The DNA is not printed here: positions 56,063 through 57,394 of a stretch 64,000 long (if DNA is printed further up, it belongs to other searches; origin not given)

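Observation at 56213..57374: Unannotated microviridin-like precursor peptide plus ATP-grasp ligase: a graspetide cluster with a non-canonical, Cys-containing core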

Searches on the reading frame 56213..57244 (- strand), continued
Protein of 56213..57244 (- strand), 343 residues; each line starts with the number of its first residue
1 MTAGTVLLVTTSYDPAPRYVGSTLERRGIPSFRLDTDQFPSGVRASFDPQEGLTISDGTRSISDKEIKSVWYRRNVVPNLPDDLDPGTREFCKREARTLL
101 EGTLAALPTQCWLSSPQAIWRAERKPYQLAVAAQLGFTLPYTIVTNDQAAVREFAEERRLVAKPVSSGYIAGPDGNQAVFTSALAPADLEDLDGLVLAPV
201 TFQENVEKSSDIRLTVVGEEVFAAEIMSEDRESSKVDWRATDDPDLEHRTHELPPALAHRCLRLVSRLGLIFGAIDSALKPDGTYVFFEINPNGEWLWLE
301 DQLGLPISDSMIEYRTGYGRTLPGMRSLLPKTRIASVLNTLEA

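Call 68: fold_search(model_id=the predicted structure, library=pdb)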
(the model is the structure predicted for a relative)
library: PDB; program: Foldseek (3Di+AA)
matches with E <= 10: 120; with E <= 0.001: 0
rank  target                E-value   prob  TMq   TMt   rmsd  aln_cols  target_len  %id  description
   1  8dt0_B                2.7e-01  0.41  0.20  0.28  16.3       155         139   13  Scaffolding protein functional sites using deep learning (released 2022-08-10)
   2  8dt0_A                2.7e-01  0.41  0.21  0.29  16.9       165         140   13  Scaffolding protein functional sites using deep learning (released 2022-08-10)
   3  8wdf                  9.0e-01  0.12  0.21  0.18  29.9       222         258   10  Chemoreceptor PilJ from Pseudomonas aeruginosa PA14 (released 2024-07-24)
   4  4ckg_B                9.5e-01  0.38  0.37  0.24  13.0       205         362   11  Helical reconstruction of ACAP1(BAR-PH domain) decorated membrane tubules by cryo-electron microscopy (released 2014-10-15)
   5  9cpc_3R               1.0e+00  0.84  0.56  0.46  26.3       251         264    8  Atomic model of porcine brain ventricles cilia doublet microtubule (48-nm periodicity) (released 2024-10-23)
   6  4h8s_C                1.2e+00  0.14  0.25  0.17  10.8       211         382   10  Crystal structure of human APPL2BARPH domain (released 2012-10-17)
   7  8omv_A                1.5e+00  0.15  0.26  0.10  14.1       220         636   11  Crystal structure of the constitutively active S117E/S181E mutant of human IKK2 (released 2024-04-10)
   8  7sqc_1H               1.5e+00  0.14  0.24  0.28  20.9       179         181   14  Ciliary C1 central pair apparatus isolated from Chlamydomonas reinhardtii (released 2022-04-13)
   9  9cpc_3H               1.6e+00  0.66  0.52  0.39  28.0       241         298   10  Atomic model of porcine brain ventricles cilia doublet microtubule (48-nm periodicity) (released 2024-10-23)
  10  5h3d_B                1.6e+00  0.15  0.29  0.18  13.5       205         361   12  Helical structure of membrane tubules decorated by ACAP1 (BARPH doamin) protein by cryo-electron microscopy and MD sim (released 2019-01-16)
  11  6bpa_D                1.7e+00  0.08  0.18  0.14  17.6       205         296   10  Plasmodium vivax reticulocyte binding protein 2b (PvRBP2b) bound to monoclonal antibody 3E9 (released 2018-06-20)
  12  4h8s_A                1.8e+00  0.14  0.29  0.19  10.9       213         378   13  Crystal structure of human APPL2BARPH domain (released 2012-10-17)
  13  6duw                  1.8e+00  0.12  0.24  0.26  21.4       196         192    7  Crystal structure of the alpha-N-catenin actin-binding domain H1 mutant (released 2018-12-19)
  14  3myi                  1.9e+00  0.15  0.25  0.31  20.9       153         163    8  Human metavinculin tail domain (released 2010-05-26)
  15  8i7r_A4               1.9e+00  0.11  0.21  0.24  27.0       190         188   15  In situ structure of axonemal doublet microtubules in mouse sperm with 48-nm repeat (released 2023-10-11)
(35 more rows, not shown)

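Call 69: fold_search(model_id=the predicted structure, library=viral)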
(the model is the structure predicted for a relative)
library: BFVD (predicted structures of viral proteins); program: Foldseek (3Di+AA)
matches with E <= 10: 134; with E <= 0.001: 0
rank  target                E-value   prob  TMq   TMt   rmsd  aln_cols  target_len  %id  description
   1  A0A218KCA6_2          4.7e-01  0.23  0.30  0.08  24.1       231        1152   10  Putative tail tape measure protein [Bacillus phage PBC2]
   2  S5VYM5                6.4e-01  0.89  0.40  0.53   6.9       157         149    9  (no name in the UniProt tables at hand)
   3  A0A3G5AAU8            6.4e-01  0.23  0.25  0.24  28.4       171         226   13  Uncharacterized protein [Hyperionvirus sp.]
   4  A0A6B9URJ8            8.3e-01  0.16  0.18  0.15  16.1       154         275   10  (no name in the UniProt tables at hand)
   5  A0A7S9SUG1            8.7e-01  0.16  0.25  0.08  22.9       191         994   13  Uncharacterized protein [Virus NIOZ-UU159]
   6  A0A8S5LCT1            9.2e-01  0.18  0.26  0.32  18.0       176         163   12  Uncharacterized protein [Siphoviridae sp. ctMS01]
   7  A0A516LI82            9.2e-01  0.15  0.28  0.15  20.9       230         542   14  (no name in the UniProt tables at hand)
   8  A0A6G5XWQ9            1.0e+00  0.21  0.25  0.28  12.1       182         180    9  (no name in the UniProt tables at hand)
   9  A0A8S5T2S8            1.1e+00  0.28  0.28  0.35  11.7       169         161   11  Uncharacterized protein [Myoviridae sp. ctqfO1]
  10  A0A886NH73            1.2e+00  0.11  0.18  0.24  19.5       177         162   11  (no name in the UniProt tables at hand)
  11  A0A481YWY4            1.4e+00  0.14  0.19  0.17  21.5       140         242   14  Inhibitor of apoptosis-promoting Bax1 [Marseillevirus LCMAC202]
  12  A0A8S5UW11            1.6e+00  0.14  0.28  0.09  15.7       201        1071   15  Uncharacterized protein [Siphoviridae sp. ctgaU3]
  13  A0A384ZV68            1.6e+00  0.10  0.25  0.23  23.7       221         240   15  (no name in the UniProt tables at hand)
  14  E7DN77                1.7e+00  0.16  0.27  0.29  15.4       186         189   11  (no name in the UniProt tables at hand)
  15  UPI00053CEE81         1.9e+00  0.11  0.25  0.29  13.0       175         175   16  (no name look-up for this kind of identifier)
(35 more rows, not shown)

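Call 70: search_protein_representatives(alignment_id=A5)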
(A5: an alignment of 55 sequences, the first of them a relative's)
Query: 55 sequences, 211 profile positions. Proteins with E-value up to 0.001 (for the whole library): 576; up to 1e-10: 365; up to 1e-30: 62. The best 150 are listed.
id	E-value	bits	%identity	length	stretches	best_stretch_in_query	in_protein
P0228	1.7e-79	282.2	-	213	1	1-210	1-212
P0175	6.1e-74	264.0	-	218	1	1-205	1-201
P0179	1.3e-72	259.8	-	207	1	6-208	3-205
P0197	1.1e-69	250.1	-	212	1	1-210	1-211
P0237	6.7e-67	241.0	-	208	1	7-210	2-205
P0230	1.5e-65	236.7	-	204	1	9-210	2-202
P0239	3.0e-65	235.6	-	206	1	12-210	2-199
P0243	6.4e-63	228.0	-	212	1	1-210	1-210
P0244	1.0e-61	224.1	-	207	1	10-210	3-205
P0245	3.7e-58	212.5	-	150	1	63-210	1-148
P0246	1.6e-57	210.4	-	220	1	1-210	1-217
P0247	1.6e-57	210.4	-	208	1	14-210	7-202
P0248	3.6e-56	206.0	-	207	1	5-210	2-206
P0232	5.2e-56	205.4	-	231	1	47-205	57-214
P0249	1.6e-55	203.8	-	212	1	16-209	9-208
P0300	4.4e-29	117.5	-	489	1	14-209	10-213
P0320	2.1e-25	105.5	-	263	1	32-205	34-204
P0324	4.3e-25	104.4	-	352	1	52-201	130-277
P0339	7.7e-23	97.1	-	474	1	7-204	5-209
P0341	1.2e-22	96.4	-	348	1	30-207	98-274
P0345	2.1e-22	95.7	-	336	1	40-203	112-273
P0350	6.4e-22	94.1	-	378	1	41-208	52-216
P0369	9.8e-21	90.2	-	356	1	8-204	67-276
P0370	1.1e-20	90.0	-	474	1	10-209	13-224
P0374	2.1e-20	89.1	-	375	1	14-209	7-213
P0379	3.4e-20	88.4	-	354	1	33-206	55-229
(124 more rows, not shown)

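Call 71: search_protein_families(library=pfam, proteins=[P0300, P0339, P0370, P0374, P0350, P0324, P0369, P0341, P0345, P0379], max_evalue=0.01)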
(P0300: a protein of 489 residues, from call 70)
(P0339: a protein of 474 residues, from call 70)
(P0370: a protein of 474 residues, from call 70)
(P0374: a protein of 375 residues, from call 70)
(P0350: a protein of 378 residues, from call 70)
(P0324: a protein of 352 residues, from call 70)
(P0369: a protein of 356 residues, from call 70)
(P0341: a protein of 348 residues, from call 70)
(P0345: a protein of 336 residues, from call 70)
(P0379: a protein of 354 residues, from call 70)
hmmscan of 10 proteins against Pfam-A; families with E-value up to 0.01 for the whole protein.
P0300 (489 aa): 0 families

P0339 (474 aa): 0 families

P0370 (474 aa): 0 families

P0374 (375 aa): 0 families

P0350 (378 aa): 0 families

P0324 (352 aa): 1 family
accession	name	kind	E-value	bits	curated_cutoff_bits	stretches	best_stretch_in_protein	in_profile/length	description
PF01391.23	Collagen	-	0.00066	19.8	27.2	1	311-335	31-55/60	Collagen triple helix repeat (20 copies)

P0369 (356 aa): 0 families

P0341 (348 aa): 2 families
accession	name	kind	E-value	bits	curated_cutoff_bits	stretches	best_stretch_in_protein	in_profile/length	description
PF01391.23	Collagen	-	2.4e-06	27.6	27.2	1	302-345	13-56/60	Collagen triple helix repeat (20 copies)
PF06963.18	FPN1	-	0.0093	15.1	24.6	0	130-218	144-226/430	Ferroportin1 (FPN1)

P0345 (336 aa): 1 family
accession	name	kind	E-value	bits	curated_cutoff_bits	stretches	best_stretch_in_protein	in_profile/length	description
PF01391.23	Collagen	-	0.00024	21.3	27.2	1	305-332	28-55/60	Collagen triple helix repeat (20 copies)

P0379 (354 aa): 1 family
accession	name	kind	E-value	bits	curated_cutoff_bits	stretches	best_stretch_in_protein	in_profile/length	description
PF07726.17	AAA_3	-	0.0047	17.2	27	1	213-274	40-102/131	ATPase family associated with various cellular activities (AAA)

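Call 72: find_encoding_contigs(protein=P0339, flank=5000, max_places=3)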
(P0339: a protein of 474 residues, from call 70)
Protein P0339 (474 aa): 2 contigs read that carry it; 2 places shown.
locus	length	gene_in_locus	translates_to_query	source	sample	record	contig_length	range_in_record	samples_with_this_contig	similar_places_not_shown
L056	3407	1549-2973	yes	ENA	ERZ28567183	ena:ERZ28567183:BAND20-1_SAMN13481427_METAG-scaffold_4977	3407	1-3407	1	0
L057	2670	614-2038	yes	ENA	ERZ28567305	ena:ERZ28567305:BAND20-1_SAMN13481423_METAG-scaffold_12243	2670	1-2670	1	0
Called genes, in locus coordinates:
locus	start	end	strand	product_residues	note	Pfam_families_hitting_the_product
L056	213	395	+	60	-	-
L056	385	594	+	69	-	-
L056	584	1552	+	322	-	PF21068:ATPgraspMvdD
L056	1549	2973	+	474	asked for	-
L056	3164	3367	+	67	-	-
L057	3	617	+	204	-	?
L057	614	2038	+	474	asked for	-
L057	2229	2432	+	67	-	-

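Call 73: find_encoding_contigs(protein=P0320, flank=5000, max_places=3)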
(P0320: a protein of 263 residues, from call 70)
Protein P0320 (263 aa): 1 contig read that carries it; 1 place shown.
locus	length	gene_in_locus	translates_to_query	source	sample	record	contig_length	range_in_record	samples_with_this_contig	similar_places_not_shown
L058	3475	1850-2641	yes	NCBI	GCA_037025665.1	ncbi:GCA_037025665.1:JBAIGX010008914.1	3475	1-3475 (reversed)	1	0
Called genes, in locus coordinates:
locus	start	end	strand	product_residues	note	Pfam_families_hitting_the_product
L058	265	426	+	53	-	-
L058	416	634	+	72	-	-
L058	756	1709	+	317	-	PF21068:ATPgraspMvdD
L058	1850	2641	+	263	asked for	-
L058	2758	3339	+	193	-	-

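Call 82: list_cluster_members(proteins=[L052:3871-4008:+, L053:6886-7008:+, P0026, P0059, P0126])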
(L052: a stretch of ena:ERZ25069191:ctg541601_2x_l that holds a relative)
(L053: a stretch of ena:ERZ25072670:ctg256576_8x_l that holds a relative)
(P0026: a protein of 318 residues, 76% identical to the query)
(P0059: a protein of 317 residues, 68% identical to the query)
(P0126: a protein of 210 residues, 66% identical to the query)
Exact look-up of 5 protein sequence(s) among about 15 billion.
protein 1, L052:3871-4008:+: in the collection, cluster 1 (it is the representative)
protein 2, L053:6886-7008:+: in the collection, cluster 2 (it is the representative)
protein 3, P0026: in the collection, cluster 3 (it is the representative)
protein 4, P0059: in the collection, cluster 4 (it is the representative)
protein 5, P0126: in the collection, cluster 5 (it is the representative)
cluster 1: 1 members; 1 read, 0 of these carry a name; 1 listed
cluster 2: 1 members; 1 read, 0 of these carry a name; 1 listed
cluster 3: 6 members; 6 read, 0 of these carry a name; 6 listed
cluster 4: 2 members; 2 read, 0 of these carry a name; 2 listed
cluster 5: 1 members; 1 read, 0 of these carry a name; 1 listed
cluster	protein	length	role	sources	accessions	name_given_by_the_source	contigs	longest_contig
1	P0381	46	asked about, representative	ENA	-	-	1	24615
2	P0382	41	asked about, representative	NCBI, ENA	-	-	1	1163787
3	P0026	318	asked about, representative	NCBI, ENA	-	-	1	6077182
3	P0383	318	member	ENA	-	-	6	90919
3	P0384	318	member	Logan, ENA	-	-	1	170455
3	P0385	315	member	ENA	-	-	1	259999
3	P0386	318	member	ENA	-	-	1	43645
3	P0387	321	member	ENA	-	-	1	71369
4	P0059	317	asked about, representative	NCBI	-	-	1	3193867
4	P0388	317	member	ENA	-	-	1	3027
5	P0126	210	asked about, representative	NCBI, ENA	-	-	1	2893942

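Call 85: find_encoding_contigs(protein=P0026, flank=8000, max_places=1)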
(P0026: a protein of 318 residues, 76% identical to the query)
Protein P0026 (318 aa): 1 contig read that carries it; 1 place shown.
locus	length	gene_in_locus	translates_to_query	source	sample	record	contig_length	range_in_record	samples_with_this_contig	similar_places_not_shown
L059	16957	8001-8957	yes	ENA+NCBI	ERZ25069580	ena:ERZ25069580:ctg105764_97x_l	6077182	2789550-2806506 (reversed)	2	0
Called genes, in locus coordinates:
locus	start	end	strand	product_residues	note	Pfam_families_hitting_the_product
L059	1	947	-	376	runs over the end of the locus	PF02012:BNR (faint), PF15902:Sortilin-Vps10 (faint), PF13088:BNR_2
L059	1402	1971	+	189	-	PF01442:Apolipoprotein (weak)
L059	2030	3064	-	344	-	PF01244:Peptidase_M19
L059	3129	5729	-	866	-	-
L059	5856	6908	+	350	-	PF02574:S-methyl_trans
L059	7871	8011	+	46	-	-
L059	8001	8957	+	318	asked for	PF21068:ATPgraspMvdD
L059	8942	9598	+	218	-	-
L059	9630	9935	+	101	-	-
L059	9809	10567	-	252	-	-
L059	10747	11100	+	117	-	-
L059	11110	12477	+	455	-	PF13289:SIR2_2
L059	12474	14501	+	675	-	PF01580:FtsK_SpoIIIE (faint), PF01935:DUF87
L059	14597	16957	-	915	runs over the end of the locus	PF02384:N6_Mtase (faint), PF07669:Eco57I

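Call 86: find_encoding_contigs(protein=P0050, flank=8000, max_places=1)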
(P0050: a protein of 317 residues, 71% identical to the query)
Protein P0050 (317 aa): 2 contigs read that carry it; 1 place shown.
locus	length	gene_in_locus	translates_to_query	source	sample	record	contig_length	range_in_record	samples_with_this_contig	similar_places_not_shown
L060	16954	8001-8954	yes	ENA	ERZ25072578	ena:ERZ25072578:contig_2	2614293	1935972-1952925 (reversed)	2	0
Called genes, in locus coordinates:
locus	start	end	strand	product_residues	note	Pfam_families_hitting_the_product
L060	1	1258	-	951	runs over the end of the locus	PF00580:UvrD-helicase, PF13245:AAA_19, PF13604:AAA_30 (faint), PF01443:Viral_helicase1 (faint), PF13361:UvrD_C, PF13538:UvrD_C_2 (weak)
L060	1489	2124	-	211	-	PF02586:SRAP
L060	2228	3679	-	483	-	PF00817:IMS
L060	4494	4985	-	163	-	-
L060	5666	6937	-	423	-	PF13701:DDE_Tnp_1_4, PF01609:DDE_Tnp_1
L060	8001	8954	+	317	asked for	PF21068:ATPgraspMvdD, PF08443:RimK (weak)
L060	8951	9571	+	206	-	-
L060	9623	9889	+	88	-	-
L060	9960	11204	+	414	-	PF00872:Transposase_mut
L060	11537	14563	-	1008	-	PF04313:HSDR_N, PF00270:DEAD (weak), PF04851:ResIII, PF18766:SWI2_SNF2, PF22679:T1R_D3-like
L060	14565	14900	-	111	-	PF18480:DUF5615 (weak)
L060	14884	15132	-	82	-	PF04255:DUF433 (weak)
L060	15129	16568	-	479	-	PF01420:Methylase_S (faint)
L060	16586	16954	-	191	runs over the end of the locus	PF08937:ThsB_TIR, PF13676:TIR_2 (weak)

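Call 87: find_encoding_contigs(protein=P0112, flank=8000, max_places=1)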
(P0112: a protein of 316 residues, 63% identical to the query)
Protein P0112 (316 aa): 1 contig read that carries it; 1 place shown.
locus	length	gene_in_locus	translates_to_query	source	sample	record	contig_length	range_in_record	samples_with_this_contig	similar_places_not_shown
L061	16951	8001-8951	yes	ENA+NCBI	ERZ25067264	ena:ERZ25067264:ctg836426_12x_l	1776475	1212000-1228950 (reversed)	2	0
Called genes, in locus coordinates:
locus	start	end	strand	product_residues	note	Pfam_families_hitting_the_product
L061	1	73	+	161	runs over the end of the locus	PF13808:DDE_Tnp_1_assoc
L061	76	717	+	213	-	PF01609:DDE_Tnp_1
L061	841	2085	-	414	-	PF05598:DUF772, PF01609:DDE_Tnp_1, PF13612:DDE_Tnp_1_3 (faint)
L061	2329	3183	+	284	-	PF22769:DCD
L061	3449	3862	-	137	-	-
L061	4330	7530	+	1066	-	PF20473:MmeI_Mtase, PF07669:Eco57I, PF12950:TaqI_C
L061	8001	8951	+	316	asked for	PF21068:ATPgraspMvdD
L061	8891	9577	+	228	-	-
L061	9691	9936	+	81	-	PF01954:AF2212-like (weak)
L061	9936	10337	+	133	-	PF01850:PIN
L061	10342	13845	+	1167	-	PF13091:PLDc_2, PF00271:Helicase_C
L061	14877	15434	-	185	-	-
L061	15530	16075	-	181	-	-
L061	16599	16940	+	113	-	-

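Call 88: find_encoding_contigs(protein=P0020, flank=8000, max_places=1)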
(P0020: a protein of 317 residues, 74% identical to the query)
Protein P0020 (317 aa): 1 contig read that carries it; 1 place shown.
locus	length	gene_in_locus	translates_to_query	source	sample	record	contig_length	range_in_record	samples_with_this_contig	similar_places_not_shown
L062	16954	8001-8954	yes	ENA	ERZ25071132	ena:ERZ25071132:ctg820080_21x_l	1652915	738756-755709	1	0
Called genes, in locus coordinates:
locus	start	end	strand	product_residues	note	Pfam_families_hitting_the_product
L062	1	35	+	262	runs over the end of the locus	PF08861:DUF1828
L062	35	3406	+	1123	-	PF18731:HEPN_Swt1, PF04465:DUF499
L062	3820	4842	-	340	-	PF08843:AbiEii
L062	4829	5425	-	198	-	PF19570:DUF6088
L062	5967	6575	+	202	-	PF00924:MS_channel_2nd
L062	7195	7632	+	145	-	-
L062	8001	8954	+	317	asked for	PF21068:ATPgraspMvdD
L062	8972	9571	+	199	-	-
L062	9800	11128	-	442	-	-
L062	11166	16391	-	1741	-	-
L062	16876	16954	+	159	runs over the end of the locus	PF14280:DUF4365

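Call 91: search_dna_similar(query=P0147, collection=plasmids, mode=protein, max_evalue=0.001, max_rows=10)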
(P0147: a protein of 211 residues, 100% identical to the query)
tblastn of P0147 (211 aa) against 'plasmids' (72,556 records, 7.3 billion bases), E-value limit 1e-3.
No match.

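Call 92: search_dna_similar(query=P0001, collection=plasmids, mode=protein, max_evalue=1e-10, max_rows=12)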
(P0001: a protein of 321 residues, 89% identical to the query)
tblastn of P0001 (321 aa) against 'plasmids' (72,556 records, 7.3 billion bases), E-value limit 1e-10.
Records with a match: 88; places in all: 99; records where one place covers at least 80% of the query: 77.
Best place of each record, by identity: <60% 88.
By first word of the organism name: Streptomyces 42; Xylella 5; Nostoc 3; Embleya 3; Ligilactobacillus 3; Croceicoccus 2; Agrobacterium 2; Rhizobium 2; Nocardiopsis 2; Kitasatospora 2; and 21 more.
By predicted mobility (MOB-suite, as given by PLSDB): non-mobilizable 62; conjugative 14; mobilizable 12.
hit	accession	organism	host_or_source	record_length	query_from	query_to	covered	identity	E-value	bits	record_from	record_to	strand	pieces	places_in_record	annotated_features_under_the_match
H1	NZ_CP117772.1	Nostoc sp. UHCC 0926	whole organism,lichen surface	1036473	5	316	97%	37.7%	7e-53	193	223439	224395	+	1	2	none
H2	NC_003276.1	Nostoc sp. PCC 7120 = FACHB-418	-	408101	9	319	97%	37.6%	2e-54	198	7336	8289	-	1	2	MvdD family ATP-grasp ribosomal peptide maturase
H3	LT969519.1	Pseudomonas aeruginosa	-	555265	7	315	96%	37.5%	2e-53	194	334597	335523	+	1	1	rimK_1: Ribosomal protein S6--L-glutamate ligase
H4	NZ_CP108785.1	Embleya sp. NBC_00888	-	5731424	10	316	96%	37.2%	1e-42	164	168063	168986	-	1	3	none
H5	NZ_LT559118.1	Nonomuraea gerenzanensis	-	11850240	10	320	97%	36.7%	1e-45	172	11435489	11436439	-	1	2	none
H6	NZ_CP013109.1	Sinorhizobium americanum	Vachellia farnesiana,cell culture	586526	10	317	96%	36.9%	6e-52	191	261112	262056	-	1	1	hypothetical protein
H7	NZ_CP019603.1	Croceicoccus marinus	-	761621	10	315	95%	37.0%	5e-51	188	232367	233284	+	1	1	MvdC/MvdD family ATP grasp protein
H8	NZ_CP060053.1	Croceicoccus marinus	prokaryote,marine sediment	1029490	10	315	95%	37.0%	5e-51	188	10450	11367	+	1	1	none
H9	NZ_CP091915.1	Nostoc sp. UHCC 0870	cell culture,Brackish water, ...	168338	9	319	97%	36.4%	8e-53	193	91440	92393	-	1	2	MvdD family ATP-grasp ribosomal peptide maturase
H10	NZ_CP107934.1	Streptomyces zaomyceticus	-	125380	4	316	98%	35.7%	2e-44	169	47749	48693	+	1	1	tgmB: ATP-grasp ribosomal peptide maturase | tgmA: putative ATP-grasp-modified RiPP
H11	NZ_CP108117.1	Streptomyces sp. NBC_00212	-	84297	10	319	97%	35.9%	4e-40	156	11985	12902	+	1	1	tgmB: ATP-grasp ribosomal peptide maturase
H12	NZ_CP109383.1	Streptomyces atratus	-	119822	9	316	96%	36.0%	1e-41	161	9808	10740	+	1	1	tgmB: ATP-grasp ribosomal peptide maturase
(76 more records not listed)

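Call 93: search_dna_similar(query=P0001, collection=phages, mode=protein, max_evalue=0.00001, max_rows=10)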
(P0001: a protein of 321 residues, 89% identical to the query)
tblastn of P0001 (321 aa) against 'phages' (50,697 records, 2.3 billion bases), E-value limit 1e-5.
Records with a match: 2; places in all: 2; records where one place covers at least 80% of the query: 2.
Best place of each record, by identity: <60% 2.
By first word of the organism name: Bacteriophage 1; Leptospira 1.
By host as written in the record: - 1; frog 1.
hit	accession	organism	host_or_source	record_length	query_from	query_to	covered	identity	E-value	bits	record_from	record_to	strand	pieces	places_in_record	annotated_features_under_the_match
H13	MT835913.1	Bacteriophage sp.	human fecal samples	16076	10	315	95%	39.7%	1e-61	217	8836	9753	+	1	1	record has no annotation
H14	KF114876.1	Leptospira phage vB_LalZ_80412-LE1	frog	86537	8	320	98%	34.9%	5e-53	192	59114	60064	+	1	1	RimK-like ATP-grasp domain protein | hypothetical protein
